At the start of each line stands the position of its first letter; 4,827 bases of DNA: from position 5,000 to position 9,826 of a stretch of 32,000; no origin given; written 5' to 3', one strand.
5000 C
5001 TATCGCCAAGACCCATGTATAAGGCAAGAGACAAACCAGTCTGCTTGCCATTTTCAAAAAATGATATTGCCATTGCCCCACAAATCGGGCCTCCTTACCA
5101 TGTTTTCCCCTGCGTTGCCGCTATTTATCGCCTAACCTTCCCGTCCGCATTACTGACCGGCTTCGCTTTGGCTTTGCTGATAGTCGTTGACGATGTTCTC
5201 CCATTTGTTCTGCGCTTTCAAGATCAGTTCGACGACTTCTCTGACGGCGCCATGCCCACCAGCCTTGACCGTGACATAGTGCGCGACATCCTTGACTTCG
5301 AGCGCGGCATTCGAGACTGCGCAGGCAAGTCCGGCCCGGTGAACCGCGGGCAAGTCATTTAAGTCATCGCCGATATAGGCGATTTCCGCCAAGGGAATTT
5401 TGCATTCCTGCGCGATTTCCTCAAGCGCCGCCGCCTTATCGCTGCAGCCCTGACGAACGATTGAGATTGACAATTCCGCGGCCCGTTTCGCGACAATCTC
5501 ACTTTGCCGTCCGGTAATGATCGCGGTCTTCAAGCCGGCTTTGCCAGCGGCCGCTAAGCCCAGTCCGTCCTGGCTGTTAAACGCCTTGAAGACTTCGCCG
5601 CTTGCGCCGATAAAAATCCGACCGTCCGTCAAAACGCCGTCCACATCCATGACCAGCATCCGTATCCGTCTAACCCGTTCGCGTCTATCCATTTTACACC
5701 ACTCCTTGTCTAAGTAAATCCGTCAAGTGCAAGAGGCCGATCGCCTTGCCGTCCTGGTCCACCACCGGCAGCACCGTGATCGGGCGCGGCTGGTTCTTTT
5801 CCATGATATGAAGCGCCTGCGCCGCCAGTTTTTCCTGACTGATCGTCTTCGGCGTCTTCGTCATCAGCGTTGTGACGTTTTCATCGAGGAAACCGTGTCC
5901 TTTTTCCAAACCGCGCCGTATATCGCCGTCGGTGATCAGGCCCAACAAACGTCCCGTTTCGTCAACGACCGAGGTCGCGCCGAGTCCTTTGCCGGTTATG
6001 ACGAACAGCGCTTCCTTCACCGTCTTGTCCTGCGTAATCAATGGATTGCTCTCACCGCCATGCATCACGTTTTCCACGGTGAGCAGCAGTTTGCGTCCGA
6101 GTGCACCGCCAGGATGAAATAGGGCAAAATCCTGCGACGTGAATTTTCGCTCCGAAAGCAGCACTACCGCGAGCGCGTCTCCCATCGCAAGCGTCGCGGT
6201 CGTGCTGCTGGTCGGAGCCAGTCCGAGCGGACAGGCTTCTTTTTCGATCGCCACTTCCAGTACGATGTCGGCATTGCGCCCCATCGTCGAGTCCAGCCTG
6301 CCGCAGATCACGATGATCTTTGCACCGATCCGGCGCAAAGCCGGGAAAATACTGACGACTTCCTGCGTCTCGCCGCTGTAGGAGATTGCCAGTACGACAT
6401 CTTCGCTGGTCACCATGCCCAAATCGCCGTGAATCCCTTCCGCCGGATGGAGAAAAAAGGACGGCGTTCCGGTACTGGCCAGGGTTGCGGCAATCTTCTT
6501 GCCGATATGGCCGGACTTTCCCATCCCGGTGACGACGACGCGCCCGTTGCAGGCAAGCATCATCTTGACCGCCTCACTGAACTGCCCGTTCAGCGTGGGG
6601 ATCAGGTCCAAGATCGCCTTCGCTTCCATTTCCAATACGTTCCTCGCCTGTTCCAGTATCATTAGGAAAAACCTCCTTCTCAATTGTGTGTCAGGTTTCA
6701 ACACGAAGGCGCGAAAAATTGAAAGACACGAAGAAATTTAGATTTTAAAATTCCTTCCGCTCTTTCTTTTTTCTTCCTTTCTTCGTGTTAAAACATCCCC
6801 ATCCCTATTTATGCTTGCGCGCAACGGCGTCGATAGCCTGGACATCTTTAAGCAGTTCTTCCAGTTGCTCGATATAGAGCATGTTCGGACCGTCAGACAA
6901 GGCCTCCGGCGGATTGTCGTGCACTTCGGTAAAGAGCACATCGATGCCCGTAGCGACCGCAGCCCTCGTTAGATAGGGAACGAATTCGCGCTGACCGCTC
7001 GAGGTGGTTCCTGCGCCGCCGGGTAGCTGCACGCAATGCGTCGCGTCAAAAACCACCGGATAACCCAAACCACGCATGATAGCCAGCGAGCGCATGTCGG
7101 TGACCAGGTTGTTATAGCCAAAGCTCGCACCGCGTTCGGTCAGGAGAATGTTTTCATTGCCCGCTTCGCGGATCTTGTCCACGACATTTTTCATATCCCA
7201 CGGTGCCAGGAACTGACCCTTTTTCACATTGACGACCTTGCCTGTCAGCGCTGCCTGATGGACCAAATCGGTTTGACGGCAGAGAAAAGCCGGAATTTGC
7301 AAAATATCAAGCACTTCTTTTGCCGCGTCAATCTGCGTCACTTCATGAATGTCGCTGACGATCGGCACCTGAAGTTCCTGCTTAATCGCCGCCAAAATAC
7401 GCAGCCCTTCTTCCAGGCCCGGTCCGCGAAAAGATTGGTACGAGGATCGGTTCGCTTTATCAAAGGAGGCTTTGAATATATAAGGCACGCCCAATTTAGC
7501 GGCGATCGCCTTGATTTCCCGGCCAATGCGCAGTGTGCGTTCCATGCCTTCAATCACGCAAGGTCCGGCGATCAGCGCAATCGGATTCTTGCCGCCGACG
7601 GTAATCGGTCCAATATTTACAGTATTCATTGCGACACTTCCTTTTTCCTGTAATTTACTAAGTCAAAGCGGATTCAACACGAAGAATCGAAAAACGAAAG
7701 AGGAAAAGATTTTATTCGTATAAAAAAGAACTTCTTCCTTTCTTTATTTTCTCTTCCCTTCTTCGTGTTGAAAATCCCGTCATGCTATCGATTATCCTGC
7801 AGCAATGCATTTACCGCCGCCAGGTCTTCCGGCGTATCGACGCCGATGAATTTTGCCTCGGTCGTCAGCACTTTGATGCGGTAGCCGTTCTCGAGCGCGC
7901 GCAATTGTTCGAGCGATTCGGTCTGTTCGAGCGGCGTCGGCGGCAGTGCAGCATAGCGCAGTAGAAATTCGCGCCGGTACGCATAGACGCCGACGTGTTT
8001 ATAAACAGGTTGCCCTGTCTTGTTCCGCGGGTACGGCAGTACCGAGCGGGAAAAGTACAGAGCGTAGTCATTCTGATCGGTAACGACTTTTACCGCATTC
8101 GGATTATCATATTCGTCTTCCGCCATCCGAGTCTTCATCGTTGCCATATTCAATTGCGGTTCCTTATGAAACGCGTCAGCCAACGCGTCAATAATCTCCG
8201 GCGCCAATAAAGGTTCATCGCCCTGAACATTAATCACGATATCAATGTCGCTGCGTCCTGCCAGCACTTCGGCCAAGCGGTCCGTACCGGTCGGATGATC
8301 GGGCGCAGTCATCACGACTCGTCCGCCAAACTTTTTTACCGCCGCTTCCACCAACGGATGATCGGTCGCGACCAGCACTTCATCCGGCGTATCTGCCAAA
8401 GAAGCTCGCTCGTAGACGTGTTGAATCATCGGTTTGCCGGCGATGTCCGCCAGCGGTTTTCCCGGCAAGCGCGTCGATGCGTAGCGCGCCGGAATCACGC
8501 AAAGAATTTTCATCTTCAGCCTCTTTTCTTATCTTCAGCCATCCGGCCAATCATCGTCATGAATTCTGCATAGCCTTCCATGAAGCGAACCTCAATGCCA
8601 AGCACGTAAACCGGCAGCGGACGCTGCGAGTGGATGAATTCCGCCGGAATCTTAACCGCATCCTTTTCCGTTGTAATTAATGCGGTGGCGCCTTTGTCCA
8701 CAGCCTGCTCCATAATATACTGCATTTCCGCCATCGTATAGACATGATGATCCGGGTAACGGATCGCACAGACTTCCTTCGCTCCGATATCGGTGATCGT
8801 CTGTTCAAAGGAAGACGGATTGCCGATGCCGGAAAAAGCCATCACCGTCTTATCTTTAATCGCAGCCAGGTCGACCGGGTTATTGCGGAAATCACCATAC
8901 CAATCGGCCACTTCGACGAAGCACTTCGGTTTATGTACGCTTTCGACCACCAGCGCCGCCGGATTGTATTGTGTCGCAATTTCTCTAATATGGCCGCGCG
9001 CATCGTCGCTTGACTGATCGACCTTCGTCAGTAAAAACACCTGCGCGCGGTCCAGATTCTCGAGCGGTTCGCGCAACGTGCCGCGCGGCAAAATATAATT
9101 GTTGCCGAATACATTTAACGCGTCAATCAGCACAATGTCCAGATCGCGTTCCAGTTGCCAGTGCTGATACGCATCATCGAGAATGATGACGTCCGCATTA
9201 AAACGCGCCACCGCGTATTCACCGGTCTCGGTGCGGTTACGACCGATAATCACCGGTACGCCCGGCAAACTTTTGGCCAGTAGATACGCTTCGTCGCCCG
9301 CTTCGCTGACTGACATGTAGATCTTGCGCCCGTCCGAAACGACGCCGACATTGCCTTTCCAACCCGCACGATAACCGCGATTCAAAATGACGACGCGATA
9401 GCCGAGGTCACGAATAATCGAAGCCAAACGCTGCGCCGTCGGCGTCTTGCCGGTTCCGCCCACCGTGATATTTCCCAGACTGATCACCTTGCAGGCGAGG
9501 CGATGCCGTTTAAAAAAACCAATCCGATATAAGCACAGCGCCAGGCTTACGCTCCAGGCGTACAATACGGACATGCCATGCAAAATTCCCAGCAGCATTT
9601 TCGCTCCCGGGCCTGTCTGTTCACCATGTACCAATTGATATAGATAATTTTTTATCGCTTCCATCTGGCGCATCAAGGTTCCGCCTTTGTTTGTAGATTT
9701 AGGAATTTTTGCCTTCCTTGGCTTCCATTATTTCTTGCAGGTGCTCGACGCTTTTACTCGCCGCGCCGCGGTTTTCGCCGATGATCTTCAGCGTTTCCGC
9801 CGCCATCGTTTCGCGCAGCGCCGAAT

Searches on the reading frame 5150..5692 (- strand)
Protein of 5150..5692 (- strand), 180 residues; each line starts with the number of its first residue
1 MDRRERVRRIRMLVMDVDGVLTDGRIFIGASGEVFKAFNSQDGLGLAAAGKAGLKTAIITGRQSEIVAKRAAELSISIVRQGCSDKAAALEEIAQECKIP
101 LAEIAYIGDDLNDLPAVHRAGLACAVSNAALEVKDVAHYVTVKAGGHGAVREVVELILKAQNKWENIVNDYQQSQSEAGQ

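Call 4: search_protein_families(library=ncbifam, proteins=[window:5150-5692:-])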
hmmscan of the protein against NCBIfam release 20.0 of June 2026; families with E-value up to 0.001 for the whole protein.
window:5150-5692:- (180 aa): 20 families
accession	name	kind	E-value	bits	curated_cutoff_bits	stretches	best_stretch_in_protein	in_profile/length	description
NF007019.0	PRK09484.1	equivalog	3.8e-53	179.9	208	1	5-166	20-181/187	3-deoxy-manno-octulosonate-8-phosphatase KdsC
TIGR01670.1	KdsC-phosphatas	subfamily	9.6e-49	165.3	106.95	1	10-163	1-154/154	3-deoxy-D-manno-octulosonate 8-phosphate phosphatase, YrbI family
TIGR02726.1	phenyl_P_delta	equivalog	2.8e-43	148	281.95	1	5-169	2-166/169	phenylphosphate carboxylase subunit delta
NF058599.1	KDN-9-PPhBT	equivalog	4.4e-39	134.1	180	1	10-159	2-151/152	3-deoxy-D-glycero-D-galacto-nonulopyranosonate 9-phosphatase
TIGR00099.1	Cof-subfamily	subfamily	2.1e-16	60.3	137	1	70-148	174-251/256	Cof-type HAD-IIB family hydrolase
NF002245.0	PRK01158.1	equivalog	7.7e-15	54.8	198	1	83-158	155-229/233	phosphoglycolate phosphatase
TIGR01662.1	HAD-SF-IIIA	subfamily_domain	7.1e-13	48.8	44.6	1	12-125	2-136/141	HAD-IIIA family hydrolase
TIGR01487.1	Pglycolate_arch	equivalog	9.9e-13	48.4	122.75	1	83-153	145-214/215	phosphoglycolate phosphatase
NF007806.0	PRK10513.1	equivalog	4.1e-09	36.2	273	1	84-150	195-261/270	sugar-phosphatase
TIGR01482.1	SPP-subfamily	subfamily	4.5e-09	36.2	107.15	1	75-157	140-221/225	sucrose-phosphate phosphatase subfamily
TIGR01525.1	ATPase-IB_hvy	subfamily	1.6e-07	30.6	346.25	1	51-168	401-514/560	heavy metal translocating P-type ATPase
TIGR01511.1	ATPase-IB1_Cu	subfamily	8.4e-07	28.2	397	1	50-143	382-470/542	copper-translocating P-type ATPase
NF045966.1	YcsE_rel_Pase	equivalog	1e-06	28.4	220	1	84-156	190-262/265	YcsE-related riboflavin metabolism phosphatase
TIGR01484.1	HAD-SF-IIB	subfamily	1.6e-06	28.3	41.8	1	84-126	179-221/221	HAD-IIB family hydrolase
NF007821.0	PRK10530.1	equivalog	1.8e-06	27.4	274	1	76-144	191-258/272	pyridoxal phosphatase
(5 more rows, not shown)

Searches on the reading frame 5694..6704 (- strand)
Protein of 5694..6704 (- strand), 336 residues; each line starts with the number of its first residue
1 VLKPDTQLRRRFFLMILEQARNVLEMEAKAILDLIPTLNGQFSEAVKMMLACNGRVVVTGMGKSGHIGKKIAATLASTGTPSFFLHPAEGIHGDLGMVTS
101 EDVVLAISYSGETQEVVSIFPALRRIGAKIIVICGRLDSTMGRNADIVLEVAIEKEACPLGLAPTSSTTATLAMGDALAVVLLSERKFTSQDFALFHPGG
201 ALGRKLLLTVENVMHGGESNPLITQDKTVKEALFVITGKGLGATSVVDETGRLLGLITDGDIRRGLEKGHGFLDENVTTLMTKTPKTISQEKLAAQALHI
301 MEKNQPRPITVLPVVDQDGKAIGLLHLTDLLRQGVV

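Call 4: search_protein_families(library=ncbifam, proteins=[window:5694-6704:-])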
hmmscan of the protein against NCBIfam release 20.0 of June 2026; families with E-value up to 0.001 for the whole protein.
window:5694-6704:- (336 aa): 39 families (the best 25 are shown)
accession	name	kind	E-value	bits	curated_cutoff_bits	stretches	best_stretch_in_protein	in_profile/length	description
NF008141.0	PRK10892.1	equivalog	1.4e-110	369.7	505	1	19-336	15-328/328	arabinose-5-phosphate isomerase KdsD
TIGR00393.1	kpsF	subfamily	9e-103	343.5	203.7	1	54-326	1-268/268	KpsF/GutQ family sugar-phosphate isomerase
NF008581.0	PRK11543.1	equivalog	2.6e-96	322.4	481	1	16-335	5-320/321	arabinose-5-phosphate isomerase GutQ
NF008590.0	PRK11557.1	equivalog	4e-13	49.4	355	1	40-184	120-261/282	MurR/RpiR family transcriptional regulator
NF041755.1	RuMP_HxlAB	equivalog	7.7e-13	48.1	500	1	25-188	218-378/391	bifunctional 3-hexulose-6-phosphate synthase/6-phospho-3-hexuloisomerase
TIGR03127.2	RuMP_HxlB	equivalog_domain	1.8e-11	44.2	160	1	43-156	20-128/178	6-phospho-3-hexuloisomerase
NF008458.0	PRK11337.1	equivalog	2.7e-10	39.7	378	1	27-182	121-268/293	MurR/RpiR family transcriptional regulator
NF006423.0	PRK08674.1-2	equivalog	6.1e-10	38.5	254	1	32-167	4-134/317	bifunctional phosphoglucose/phosphomannose isomerase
NF040776.2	AlsR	equivalog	3.7e-09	35.9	400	1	27-185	109-259/279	transcriptional repressor AlsR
NF001484.0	PRK00331.1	subfamily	7.8e-09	34.4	381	1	27-191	269-421/601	isomerizing glutamine--fructose-6-phosphate transaminase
NF010701.0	PRK14101.1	equivalog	1.4e-08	33.4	920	1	20-186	435-598/638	bifunctional transcriptional regulator/glucokinase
NF041552.1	TF_PrdR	equivalog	1.3e-07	30.4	795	1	208-331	6-122/577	sigma-54 dependent transcriptional regulator PrdR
NF053603.1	HhpR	exception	3.5e-07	29.7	520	1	220-333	71-182/282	CBS domain-containing high hydrostatic pressure regulator HhpR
NF006426.0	PRK08674.1-6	subfamily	3.6e-07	29.4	295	1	17-151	2-143/354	bifunctional phosphoglucose/phosphomannose isomerase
TIGR01302.1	IMP_dehydrog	equivalog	3.7e-07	29.4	481.5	1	223-332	93-198/450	IMP dehydrogenase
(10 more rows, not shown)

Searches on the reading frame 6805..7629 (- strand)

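Call 4: search_protein_families(library=ncbifam, proteins=[window:6805-7629:-])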
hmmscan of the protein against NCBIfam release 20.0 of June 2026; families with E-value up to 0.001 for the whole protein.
window:6805-7629:- (274 aa): 8 families
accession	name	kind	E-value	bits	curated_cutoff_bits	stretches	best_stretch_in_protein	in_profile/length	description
NF003543.0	PRK05198.1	equivalog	3.1e-126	419.9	242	1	2-271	3-272/273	3-deoxy-8-phosphooctulonate synthase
TIGR01362.1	KDO8P_synth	equivalog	3.2e-120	400.1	314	1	16-271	2-257/258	3-deoxy-8-phosphooctulonate synthase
NF009109.0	PRK12457.1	equivalog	3.2e-93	312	457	1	6-271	6-273/281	3-deoxy-8-phosphooctulonate synthase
NF006421.0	PRK08673.1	subfamily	1.1e-40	139.9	335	1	3-272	82-335/338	3-deoxy-7-phosphoheptulonate synthase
NF009933.0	PRK13396.1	subfamily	1.2e-34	119.9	486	1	7-270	92-341/352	3-deoxy-7-phosphoheptulonate synthase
TIGR01361.1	DAHP_synth_Bsub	equivalog_domain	3e-34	118.6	267.75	1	4-265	14-259/260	3-deoxy-7-phosphoheptulonate synthase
NF009239.0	PRK12595.1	equivalog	5e-29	101.4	279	1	4-268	107-355/360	bifunctional 3-deoxy-7-phosphoheptulonate synthase/chorismate mutase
NF041229.1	BagF_FevY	exception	1.8e-27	96.4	700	1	3-262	78-321/340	phospho-2-dehydro-3-deoxyheptonate aldolase BagF/FevY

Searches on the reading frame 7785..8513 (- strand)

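Call 4: search_protein_families(library=ncbifam, proteins=[window:7785-8513:-])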
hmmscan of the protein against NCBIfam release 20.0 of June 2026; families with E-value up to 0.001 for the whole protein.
window:7785-8513:- (242 aa): 18 families
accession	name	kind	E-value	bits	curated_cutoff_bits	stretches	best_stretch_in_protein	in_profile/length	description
NF003952.0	PRK05450.1-5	subfamily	2.8e-98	328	193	1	1-241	1-248/250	3-deoxy-manno-octulosonate cytidylyltransferase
NF009905.0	PRK13368.1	subfamily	2.2e-94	315.3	255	1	1-241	1-241/243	3-deoxy-manno-octulosonate cytidylyltransferase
NF003950.0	PRK05450.1-3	subfamily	3.9e-88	295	234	1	1-240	1-244/248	3-deoxy-manno-octulosonate cytidylyltransferase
TIGR00466.1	kdsB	equivalog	2.5e-73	246.5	155.2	1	1-231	1-240/241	3-deoxy-manno-octulosonate cytidylyltransferase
NF003948.0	PRK05450.1-1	equivalog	6.7e-73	244.9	281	1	1-239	4-244/248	3-deoxy-manno-octulosonate cytidylyltransferase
NF010933.0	PRK14353.1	equivalog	2.1e-09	36.5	505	1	18-130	24-139/453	bifunctional UDP-N-acetylglucosamine diphosphorylase/glucosamine-1-phosphate N-acetyltransferase GlmU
TIGR03584.1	PseF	equivalog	4.5e-09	36.3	205.7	1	4-72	1-69/222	pseudaminic acid cytidylyltransferase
NF010932.0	PRK14352.1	equivalog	1.4e-07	30.6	611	1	19-135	26-144/488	bifunctional UDP-N-acetylglucosamine diphosphorylase/glucosamine-1-phosphate N-acetyltransferase GlmU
TIGR01173.1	glmU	equivalog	3.4e-07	29.5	366.85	1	19-128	20-129/452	bifunctional UDP-N-acetylglucosamine diphosphorylase/glucosamine-1-phosphate N-acetyltransferase GlmU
NF010936.0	PRK14356.1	equivalog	1.9e-06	27.1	666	1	19-128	25-135/456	bifunctional UDP-N-acetylglucosamine diphosphorylase/glucosamine-1-phosphate N-acetyltransferase GlmU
NF001457.0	PRK00317.1-3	equivalog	2.2e-06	27.3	164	1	19-128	19-126/200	molybdenum cofactor guanylyltransferase MobA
TIGR00454.1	TIGR00454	hypoth_equivalog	9.7e-06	25.6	174.7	1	15-137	13-133/183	TIGR00454 family protein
TIGR02665.1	molyb_mobA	equivalog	1.8e-05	24.9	151.85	1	12-128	10-127/186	molybdenum cofactor guanylyltransferase MobA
NF010934.1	PRK14354.1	equivalog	2.6e-05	22.9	450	1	19-134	19-132/447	bifunctional UDP-N-acetylglucosamine diphosphorylase/glucosamine-1-phosphate N-acetyltransferase GlmU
NF010938.0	PRK14358.1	equivalog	4.5e-05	22.2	500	1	19-126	27-134/481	bifunctional N-acetylglucosamine-1-phosphate uridyltransferase/glucosamine-1-phosphate acetyltransferase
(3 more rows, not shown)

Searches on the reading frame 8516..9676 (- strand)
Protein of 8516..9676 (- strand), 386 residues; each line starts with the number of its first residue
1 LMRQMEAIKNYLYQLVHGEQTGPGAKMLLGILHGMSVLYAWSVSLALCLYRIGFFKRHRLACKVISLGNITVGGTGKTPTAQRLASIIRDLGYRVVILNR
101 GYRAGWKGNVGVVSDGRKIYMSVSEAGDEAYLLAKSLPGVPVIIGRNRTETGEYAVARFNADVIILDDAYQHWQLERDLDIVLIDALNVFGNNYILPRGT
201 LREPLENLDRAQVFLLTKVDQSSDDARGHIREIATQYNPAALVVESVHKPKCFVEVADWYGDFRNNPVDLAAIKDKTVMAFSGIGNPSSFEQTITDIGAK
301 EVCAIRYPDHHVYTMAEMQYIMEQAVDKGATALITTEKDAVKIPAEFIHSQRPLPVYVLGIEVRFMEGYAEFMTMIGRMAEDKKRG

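Call 52: search_protein_families(library=ncbifam, max_evalue=1e-10, proteins=[window:8516-9676:-])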
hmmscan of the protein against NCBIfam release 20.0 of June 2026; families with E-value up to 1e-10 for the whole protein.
window:8516-9676:- (386 aa): 2 families
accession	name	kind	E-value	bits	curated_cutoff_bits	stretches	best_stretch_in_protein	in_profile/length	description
TIGR00682.1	lpxK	equivalog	6e-59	199.7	91.95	1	50-345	18-293/324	tetraacyldisaccharide 4'-kinase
NF001892.0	PRK00652.1-5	equivalog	4.9e-39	134.2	327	1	26-251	21-226/308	tetraacyldisaccharide 4'-kinase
